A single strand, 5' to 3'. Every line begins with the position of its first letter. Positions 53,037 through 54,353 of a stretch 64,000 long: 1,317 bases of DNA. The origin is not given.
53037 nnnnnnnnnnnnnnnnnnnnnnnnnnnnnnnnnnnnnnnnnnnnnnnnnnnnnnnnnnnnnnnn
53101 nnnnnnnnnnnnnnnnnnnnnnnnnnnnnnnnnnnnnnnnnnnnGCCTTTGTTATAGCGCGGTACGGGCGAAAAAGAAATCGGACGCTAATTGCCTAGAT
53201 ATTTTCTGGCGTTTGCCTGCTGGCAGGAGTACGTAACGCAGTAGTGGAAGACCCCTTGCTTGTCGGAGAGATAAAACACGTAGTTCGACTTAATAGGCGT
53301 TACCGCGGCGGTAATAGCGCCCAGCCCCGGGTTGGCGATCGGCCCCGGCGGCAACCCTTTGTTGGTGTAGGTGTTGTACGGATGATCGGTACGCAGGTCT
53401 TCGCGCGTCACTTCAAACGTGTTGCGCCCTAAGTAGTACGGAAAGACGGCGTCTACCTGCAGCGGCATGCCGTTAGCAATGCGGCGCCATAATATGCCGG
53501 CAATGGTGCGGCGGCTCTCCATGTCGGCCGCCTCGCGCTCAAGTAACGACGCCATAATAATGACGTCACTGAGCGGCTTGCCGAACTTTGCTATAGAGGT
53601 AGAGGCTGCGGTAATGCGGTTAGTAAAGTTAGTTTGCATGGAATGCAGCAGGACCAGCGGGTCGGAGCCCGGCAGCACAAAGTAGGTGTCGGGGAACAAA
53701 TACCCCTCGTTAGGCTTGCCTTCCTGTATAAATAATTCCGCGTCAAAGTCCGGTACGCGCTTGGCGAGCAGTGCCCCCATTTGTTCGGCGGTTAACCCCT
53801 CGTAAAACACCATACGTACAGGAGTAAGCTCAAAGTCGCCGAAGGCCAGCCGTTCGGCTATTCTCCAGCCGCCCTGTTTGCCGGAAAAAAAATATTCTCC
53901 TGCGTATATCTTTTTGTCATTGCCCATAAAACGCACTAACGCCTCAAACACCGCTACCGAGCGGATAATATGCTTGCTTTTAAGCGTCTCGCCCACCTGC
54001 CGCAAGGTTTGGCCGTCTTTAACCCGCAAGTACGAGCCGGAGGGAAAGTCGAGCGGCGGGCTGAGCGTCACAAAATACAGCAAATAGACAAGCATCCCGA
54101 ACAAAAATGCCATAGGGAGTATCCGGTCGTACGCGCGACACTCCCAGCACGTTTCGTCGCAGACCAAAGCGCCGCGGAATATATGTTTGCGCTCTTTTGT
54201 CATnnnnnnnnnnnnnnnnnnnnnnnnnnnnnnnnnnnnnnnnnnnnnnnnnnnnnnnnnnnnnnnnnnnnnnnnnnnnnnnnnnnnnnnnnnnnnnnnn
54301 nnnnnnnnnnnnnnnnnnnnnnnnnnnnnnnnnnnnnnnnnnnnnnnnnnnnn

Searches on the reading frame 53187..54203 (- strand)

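Call 64: search_protein_families(library=pfam, proteins=[window:53187-54203:-], max_evalue=0.001)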
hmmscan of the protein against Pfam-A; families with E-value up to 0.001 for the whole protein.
window:53187-54203:- (338 aa): 1 family
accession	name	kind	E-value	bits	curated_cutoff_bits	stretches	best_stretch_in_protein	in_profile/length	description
PF02618.21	YceG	-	6e-65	219.9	32.4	1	60-334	2-275/275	YceG-like family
